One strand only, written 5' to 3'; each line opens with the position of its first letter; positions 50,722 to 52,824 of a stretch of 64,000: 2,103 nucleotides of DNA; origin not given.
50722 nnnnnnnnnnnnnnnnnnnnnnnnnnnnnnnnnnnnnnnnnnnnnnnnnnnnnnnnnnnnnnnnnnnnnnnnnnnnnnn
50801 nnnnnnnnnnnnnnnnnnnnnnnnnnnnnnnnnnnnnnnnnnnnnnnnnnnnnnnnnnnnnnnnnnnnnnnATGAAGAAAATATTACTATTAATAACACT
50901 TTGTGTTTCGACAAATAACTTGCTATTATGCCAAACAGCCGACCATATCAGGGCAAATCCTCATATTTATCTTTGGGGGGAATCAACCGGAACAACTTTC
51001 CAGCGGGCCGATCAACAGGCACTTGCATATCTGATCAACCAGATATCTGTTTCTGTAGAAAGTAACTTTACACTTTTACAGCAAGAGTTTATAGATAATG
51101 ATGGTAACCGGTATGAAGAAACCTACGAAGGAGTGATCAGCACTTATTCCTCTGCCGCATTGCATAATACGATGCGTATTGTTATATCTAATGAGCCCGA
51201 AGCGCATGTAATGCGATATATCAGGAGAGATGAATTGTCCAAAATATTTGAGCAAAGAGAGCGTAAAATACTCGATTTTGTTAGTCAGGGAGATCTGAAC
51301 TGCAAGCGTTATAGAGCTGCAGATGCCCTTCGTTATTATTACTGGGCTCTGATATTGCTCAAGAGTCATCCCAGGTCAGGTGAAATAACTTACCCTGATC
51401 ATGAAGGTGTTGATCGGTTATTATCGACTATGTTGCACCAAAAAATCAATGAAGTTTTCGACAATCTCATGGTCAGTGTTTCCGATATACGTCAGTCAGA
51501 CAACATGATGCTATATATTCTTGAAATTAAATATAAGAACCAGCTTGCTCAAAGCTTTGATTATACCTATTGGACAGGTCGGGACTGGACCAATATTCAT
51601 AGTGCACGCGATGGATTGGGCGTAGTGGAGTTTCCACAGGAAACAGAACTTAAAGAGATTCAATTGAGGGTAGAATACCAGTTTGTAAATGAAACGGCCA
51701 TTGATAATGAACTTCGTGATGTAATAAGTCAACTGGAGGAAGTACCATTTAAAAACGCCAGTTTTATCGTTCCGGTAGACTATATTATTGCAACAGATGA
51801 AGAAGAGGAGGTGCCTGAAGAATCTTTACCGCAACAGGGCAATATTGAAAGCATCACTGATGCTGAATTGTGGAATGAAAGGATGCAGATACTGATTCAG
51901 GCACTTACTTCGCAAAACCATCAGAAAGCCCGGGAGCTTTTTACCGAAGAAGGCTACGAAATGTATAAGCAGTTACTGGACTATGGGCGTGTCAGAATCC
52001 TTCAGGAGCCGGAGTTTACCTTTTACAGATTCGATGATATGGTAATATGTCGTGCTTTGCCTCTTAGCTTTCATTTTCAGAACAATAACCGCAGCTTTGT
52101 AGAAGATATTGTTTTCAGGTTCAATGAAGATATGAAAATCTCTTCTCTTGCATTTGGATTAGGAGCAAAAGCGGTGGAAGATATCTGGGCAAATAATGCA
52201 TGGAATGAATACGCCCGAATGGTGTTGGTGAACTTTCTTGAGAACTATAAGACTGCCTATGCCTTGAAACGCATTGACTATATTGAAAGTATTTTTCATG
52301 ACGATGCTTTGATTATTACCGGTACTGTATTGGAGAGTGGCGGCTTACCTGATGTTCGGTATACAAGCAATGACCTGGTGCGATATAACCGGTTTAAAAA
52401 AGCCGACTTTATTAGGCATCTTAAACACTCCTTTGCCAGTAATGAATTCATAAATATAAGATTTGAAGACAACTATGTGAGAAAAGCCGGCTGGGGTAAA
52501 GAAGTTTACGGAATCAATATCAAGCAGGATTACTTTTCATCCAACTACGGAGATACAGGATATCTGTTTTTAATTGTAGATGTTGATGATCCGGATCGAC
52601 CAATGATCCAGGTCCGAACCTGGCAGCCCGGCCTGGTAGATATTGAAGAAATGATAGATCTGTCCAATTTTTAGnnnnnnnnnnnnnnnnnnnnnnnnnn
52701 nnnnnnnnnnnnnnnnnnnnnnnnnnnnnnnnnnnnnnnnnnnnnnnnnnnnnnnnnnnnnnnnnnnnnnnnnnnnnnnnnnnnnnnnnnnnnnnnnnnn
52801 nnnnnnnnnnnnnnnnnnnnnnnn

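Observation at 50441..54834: AT-richer two-gene module: unknown 600-aa secreted protein plus a PEGA-repeat / FGE-domain protein behind a 431-bp AT-rich upstream region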

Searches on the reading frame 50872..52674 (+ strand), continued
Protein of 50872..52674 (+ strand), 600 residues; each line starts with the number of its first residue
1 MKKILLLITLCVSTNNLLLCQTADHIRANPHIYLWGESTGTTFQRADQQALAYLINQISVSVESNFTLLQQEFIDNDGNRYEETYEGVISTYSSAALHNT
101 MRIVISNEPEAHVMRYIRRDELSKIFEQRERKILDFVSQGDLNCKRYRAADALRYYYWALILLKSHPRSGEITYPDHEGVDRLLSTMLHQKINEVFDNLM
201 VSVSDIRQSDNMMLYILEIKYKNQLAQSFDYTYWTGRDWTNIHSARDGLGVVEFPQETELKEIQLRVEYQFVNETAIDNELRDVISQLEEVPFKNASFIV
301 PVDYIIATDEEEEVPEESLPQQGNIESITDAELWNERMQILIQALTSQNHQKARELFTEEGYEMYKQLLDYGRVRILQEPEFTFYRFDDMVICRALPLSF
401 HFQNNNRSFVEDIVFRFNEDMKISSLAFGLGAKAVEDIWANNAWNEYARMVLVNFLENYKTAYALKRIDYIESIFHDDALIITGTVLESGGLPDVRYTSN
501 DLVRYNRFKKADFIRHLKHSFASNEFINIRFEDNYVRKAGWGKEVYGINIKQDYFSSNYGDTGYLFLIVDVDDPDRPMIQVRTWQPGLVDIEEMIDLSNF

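Call 24: search_protein_families(library=ncbifam, proteins=[L020:4645-7323:+, L020:7518-8102:+, L020:8165-9154:+, L020:9173-9946:+, L067:9165-9863:+, L067:2777-3874:+, L020:19238-20947:+], max_evalue=0.01)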
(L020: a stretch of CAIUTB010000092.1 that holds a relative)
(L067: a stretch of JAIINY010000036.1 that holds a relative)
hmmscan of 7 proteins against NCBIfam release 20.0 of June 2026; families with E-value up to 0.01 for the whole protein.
L020:4645-7323:+ (892 aa): 1 family
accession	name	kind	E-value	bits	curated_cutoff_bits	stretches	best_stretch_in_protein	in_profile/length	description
TIGR02608.1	delta_60_rpt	domain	0.006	16.4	76.5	0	537-558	3-23/55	delta-60 repeat domain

L020:7518-8102:+ (194 aa): 0 families

L020:8165-9154:+ (329 aa): 0 families

L020:9173-9946:+ (257 aa): 1 family
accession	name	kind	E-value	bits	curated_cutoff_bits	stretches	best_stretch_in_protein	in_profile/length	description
NF052345.1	S_layer_anammox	exception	0.0019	15.6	1400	1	44-135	1317-1410/1596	Kustd1514 family S-layer glycoprotein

L067:9165-9863:+ (232 aa): 0 families

L067:2777-3874:+ (365 aa): 1 family
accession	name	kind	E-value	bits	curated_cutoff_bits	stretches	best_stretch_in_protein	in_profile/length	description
NF049866.1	outer_TDE1717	subfamily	0.0005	20.1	135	1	1-86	1-82/210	TDE1717 family outer membrane beta-barrel protein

L020:19238-20947:+ (569 aa): 0 families

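Call 46: search_protein_families(library=pfam, proteins=[L020:7518-8102:+, L067:9165-9863:+, L020:8165-9154:+, P0079, P0060], max_evalue=10)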
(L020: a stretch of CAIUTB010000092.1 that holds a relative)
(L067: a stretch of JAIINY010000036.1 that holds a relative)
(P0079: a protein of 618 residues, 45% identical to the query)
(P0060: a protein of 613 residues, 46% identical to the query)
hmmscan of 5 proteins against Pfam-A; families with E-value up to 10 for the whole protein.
L020:7518-8102:+ (194 aa): 3 families
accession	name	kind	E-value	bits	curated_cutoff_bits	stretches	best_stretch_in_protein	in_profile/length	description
PF19542.4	DUF6066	-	0.011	15.4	26.8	1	66-167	21-121/214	Family of unknown function (DUF6066)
PF11325.14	DUF3127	-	0.087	13.5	27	1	135-178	25-66/85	Domain of unknown function (DUF3127)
PF02169.21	LPP20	-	0.23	12.4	25.9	1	59-131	15-79/97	LPP20 lipoprotein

L067:9165-9863:+ (232 aa): 3 families
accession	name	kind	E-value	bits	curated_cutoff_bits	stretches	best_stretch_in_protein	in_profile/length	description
PF13707.11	RloB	-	0.01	16.4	31.5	1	49-124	82-174/195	RloB-like protein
PF08496.15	Peptidase_S49_N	-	0.1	13.1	27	1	15-67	11-62/147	Peptidase family S49 N-terminal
PF14888.12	PBP-Tp47_c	-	0.21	12.1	25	1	31-88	40-98/159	Penicillin-binding protein Tp47 domain C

L020:8165-9154:+ (329 aa): 1 family
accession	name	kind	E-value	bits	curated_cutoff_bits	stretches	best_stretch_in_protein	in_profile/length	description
PF18377.6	FERM_F2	-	0.052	13.9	26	1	85-131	5-52/131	FERM F2 acyl-CoA binding protein-like domain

P0079 (618 aa): 3 families
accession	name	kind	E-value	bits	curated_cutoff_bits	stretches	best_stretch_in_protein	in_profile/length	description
PF02169.21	LPP20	-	2.1e-09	38.1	25.9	1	30-98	10-78/97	LPP20 lipoprotein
PF24125.1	Cds6_C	-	0.03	15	27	1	515-590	24-101/111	Cds6 C-terminal NTF2-like domain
PF21732.2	DUF6864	-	0.031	14.6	27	1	396-478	3-73/114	Domain of unknown function (DUF6864)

P0060 (613 aa): 1 family
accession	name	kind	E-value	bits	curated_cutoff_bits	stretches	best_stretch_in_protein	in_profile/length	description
PF02169.21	LPP20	-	1.8e-06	28.7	25.9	1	36-102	11-77/97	LPP20 lipoprotein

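Call 58: search_protein_families(library=pfam, proteins=[L017:4361-4849:+, L017:4806-5825:+, L078:826-1170:+, L078:1545-2777:+, L078:3209-4333:+, L017:25-1041:+, L017:1161-1820:+, L017:2131-4251:+, L078:239-769:+, L059:11902-13044:+], max_evalue=0.001)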
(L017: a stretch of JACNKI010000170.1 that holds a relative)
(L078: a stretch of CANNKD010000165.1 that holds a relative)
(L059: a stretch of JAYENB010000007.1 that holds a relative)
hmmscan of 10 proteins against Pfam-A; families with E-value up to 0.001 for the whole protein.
L017:4361-4849:+ (162 aa): 1 family
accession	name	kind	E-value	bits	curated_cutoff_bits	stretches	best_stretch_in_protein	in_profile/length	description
PF00570.28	HRDC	-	2.2e-13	50.4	23.8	1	80-142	5-67/68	HRDC domain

L017:4806-5825:+ (339 aa): 1 family
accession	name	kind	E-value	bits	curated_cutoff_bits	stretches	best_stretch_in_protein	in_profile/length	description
PF00078.32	RVT_1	-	4.4e-19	69.4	29.6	1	71-266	8-205/205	Reverse transcriptase (RNA-dependent DNA polymerase)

L078:826-1170:+ (114 aa): 2 families
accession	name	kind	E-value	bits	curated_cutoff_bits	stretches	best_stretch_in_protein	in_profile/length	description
PF22296.2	bAvd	-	1.3e-16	61.4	40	1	14-111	8-106/107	bAvd-like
PF05635.17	23S_rRNA_IVP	-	4.6e-07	30.5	33.8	1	6-107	2-106/106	23S rRNA-intervening sequence protein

L078:1545-2777:+ (410 aa): 1 family
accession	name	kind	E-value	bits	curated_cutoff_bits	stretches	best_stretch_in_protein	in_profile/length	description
PF00078.32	RVT_1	-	3.5e-20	73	29.6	1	74-306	10-204/205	Reverse transcriptase (RNA-dependent DNA polymerase)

L078:3209-4333:+ (374 aa): 2 families
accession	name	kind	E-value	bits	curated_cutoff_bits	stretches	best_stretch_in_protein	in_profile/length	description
PF13784.11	Fic_N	-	1.1e-28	99.5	26.7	1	36-115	2-81/82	Fic/DOC family N-terminal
PF02661.23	Fic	-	5.9e-18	65.9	24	1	122-227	1-93/93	Fic/DOC family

L017:25-1041:+ (338 aa): 5 families
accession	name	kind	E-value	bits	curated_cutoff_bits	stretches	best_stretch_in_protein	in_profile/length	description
PF07859.19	Abhydrolase_3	-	9.6e-75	251.4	25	1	102-309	1-209/210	alpha/beta hydrolase fold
PF20434.5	BD-FAE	-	1e-20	74.6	26.8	1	90-197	3-114/215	BD-FAE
PF00135.34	COesterase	-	7e-10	38.9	27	1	157-219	168-227/515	Carboxylesterase family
PF00326.27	Peptidase_S9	-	4.1e-06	26.9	22.6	1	169-310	61-188/213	Prolyl oligopeptidase family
PF07224.18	Chlorophyllase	-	1.3e-05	24.6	26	1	86-206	29-147/301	Chlorophyllase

L017:1161-1820:+ (219 aa): 1 family
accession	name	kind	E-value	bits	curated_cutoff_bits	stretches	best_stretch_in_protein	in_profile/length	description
PF01545.26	Cation_efflux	-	3.5e-08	33.9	26.6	1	23-199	5-188/198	Cation efflux family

L017:2131-4251:+ (706 aa): 6 families
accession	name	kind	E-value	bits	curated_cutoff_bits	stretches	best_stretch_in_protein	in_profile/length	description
PF08308.17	PEGA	-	2.6e-60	200.7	20.8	4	349-415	3-69/71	PEGA domain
PF03781.23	FGE-sulfatase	-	5.2e-53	180.7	23.3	1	487-702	2-254/255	Sulfatase-modifying factor enzyme 1-like domain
PF13620.12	CarboxypepD_reg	-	4.8e-12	46.5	32.3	1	374-413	41-81/82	Carboxypeptidase regulatory-like domain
PF22820.2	TcaA_3rd_4th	-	4e-08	33.5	27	0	416-440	2-26/73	TcaA protein 3rd/4th domain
PF20608.4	Phage_tube_C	-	0.00037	21.2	24.1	0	373-402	50-79/82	Phage tail tube protein C-terminal domain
PF13715.12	CarbopepD_reg_2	-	0.00043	20.7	32.2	0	374-415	37-78/88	CarboxypepD_reg-like domain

L078:239-769:+ (176 aa): 2 families
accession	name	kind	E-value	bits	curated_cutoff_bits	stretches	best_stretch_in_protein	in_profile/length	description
PF09603.15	Fib_succ_major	-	1e-45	156.8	33.9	1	1-175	9-187/187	Fibrobacter succinogenes major domain (Fib_succ_major)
PF07603.17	Lcl_C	-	0.00094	19.9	34.9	0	54-175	32-117/117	Lcl C-terminal domain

L059:11902-13044:+ (380 aa): 3 families
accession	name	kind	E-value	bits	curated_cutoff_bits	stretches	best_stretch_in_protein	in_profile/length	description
PF13635.12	DUF4143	-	1.8e-34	119.2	28.1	1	169-323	2-160/160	Domain of unknown function (DUF4143)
PF13173.12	AAA_14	-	7.8e-21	74.9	27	1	16-132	5-128/129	AAA domain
PF13401.12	AAA_22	-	4.2e-05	24.3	27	0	53-102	67-123/130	AAA domain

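Call 75: find_related_loci(query=A1, collection=viral_contigs, flank=10000)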
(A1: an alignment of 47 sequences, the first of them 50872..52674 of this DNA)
Query A1 (600 aa) in viral_contigs; peptide patterns used: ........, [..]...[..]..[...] (x = any residue, [..] = any of these).
21 stretches matched a pattern, but none encodes a relative of the query by tblastn (E <= 1e-3).

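Call 80: search_solved_structures(query=A1, max_evalue=10)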
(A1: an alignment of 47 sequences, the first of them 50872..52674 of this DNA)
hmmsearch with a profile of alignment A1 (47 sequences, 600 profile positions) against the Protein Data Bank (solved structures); distinct sequences matched with E-value up to 10: 5.
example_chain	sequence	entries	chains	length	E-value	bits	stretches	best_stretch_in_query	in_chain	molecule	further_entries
4kzs_A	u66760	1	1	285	0.00055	21.6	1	28-84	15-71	LPP20 lipofamily protein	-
6ulg_F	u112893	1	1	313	0.014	17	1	102-178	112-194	Ras-related GTP-binding protein A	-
6ces_A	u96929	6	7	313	0.014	17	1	102-178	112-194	Ras-related GTP-binding protein A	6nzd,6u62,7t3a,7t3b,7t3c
6wj2_F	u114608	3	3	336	0.017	16.7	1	102-179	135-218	Ras-related GTP-binding protein A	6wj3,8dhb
6s6a_A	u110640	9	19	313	0.017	16.7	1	102-179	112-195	Ras-related GTP-binding protein A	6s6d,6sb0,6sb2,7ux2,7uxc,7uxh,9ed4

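Call 81: search_solved_structures(query=L025:8936-9916:+, max_evalue=1)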
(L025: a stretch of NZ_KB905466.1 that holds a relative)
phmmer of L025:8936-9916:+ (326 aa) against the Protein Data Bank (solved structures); distinct sequences matched with E-value up to 1: 14.
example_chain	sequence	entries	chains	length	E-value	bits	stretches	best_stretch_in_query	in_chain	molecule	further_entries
6ei9_A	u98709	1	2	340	2.1e-62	214.4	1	12-262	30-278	tRNA-dihydrouridine synthase B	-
1vhn_A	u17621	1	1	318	1.9e-49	171.8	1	13-320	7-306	putative flavin oxidoreductase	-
4bf9_A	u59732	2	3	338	9.9e-33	116.8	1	12-242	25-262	TRNA-DIHYDROURIDINE SYNTHASE C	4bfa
3w9z_A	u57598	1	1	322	1.7e-32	116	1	13-242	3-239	tRNA-dihydrouridine synthase C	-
4yco_A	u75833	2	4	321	1.7e-31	112.8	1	12-242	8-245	tRNA-dihydrouridine synthase C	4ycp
3b0v_C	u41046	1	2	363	8.2e-25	90.8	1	13-242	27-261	tRNA-dihydrouridine synthase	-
3b0p_A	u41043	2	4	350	9.7e-25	90.6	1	13-242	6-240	tRNA-dihydrouridine synthase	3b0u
6ezb_A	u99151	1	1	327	1.9e-17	66.6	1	10-238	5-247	tRNA-dihydrouridine(20) synthase [NAD(P)+]-like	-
6ezc_A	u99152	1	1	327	1.9e-17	66.6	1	10-238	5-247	tRNA-dihydrouridine(20) synthase [NAD(P)+]-like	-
6eza_A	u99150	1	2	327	1.9e-17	66.6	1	10-238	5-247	tRNA-dihydrouridine(20) synthase [NAD(P)+]-like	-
4wfs_A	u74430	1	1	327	1.9e-17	66.6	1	10-238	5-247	tRNA-dihydrouridine(20) synthase [NAD(P)+]-like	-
4xp7_A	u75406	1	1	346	6e-17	65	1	11-238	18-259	tRNA-dihydrouridine(20) synthase [NAD(P)+]-like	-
4fiq_A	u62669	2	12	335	0.54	12.6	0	111-158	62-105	Pyridoxal biosynthesis lyase pdxS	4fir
8rin_A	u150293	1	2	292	0.67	12.2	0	79-125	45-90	ESX-5 secretion system protein EccC5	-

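Call 82: search_solved_structures(query=L020:8165-9154:+, max_evalue=1)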
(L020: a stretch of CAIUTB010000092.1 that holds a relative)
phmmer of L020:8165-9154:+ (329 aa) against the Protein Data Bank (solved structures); distinct sequences matched with E-value up to 1: 0.

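Call 83: search_solved_structures(query=L020:7518-8102:+, max_evalue=1)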
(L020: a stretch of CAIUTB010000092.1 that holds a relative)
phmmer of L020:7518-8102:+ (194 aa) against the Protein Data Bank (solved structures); distinct sequences matched with E-value up to 1: 1.
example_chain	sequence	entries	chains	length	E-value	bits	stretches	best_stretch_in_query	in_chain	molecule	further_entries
3pei_A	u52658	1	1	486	0.39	14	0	80-151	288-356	Cytosol aminopeptidase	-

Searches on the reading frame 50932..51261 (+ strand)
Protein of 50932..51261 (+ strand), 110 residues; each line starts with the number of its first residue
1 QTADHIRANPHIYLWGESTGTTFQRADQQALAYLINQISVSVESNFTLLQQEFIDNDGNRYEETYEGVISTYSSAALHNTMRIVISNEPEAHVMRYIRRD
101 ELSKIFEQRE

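Call 46: search_protein_families(library=pfam, proteins=[window:50932-51261:+], max_evalue=10)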
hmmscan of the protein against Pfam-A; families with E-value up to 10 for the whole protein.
window:50932-51261:+ (110 aa): 1 family
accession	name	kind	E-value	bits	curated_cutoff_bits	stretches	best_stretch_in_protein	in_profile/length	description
PF02169.21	LPP20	-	0.047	14.6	25.9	1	13-84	14-81/97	LPP20 lipoprotein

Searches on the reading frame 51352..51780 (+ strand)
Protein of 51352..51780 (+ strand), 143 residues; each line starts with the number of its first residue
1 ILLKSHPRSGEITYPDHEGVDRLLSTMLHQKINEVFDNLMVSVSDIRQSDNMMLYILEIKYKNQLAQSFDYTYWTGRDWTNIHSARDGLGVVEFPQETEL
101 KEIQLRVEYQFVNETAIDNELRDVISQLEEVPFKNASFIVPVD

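Call 46: search_protein_families(library=pfam, proteins=[window:51352-51780:+], max_evalue=10)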
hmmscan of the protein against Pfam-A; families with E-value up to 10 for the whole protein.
window:51352-51780:+ (143 aa): 1 family
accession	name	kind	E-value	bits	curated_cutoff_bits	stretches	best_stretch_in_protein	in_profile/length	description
PF06420.17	Mgm101p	-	0.02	14.9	27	1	37-75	20-60/170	Mitochondrial genome maintenance MGM101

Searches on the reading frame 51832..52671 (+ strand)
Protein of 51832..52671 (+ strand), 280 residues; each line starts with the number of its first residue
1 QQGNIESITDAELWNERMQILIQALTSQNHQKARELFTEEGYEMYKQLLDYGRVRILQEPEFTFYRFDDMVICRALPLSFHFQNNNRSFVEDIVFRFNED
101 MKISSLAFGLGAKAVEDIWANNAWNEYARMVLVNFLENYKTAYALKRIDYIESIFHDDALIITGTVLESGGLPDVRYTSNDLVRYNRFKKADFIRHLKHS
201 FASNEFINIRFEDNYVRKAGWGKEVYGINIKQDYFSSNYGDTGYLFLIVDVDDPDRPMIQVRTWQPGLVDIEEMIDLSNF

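Call 46: search_protein_families(library=pfam, proteins=[window:51832-52671:+], max_evalue=10)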
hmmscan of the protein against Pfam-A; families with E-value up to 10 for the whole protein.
window:51832-52671:+ (280 aa): 2 families
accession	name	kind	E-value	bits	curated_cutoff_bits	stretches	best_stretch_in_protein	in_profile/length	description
PF24125.1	Cds6_C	-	0.0036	18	27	1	177-250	24-99/111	Cds6 C-terminal NTF2-like domain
PF10543.14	ORF6N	-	0.12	13.1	27.8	1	8-45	47-83/86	ORF6N domain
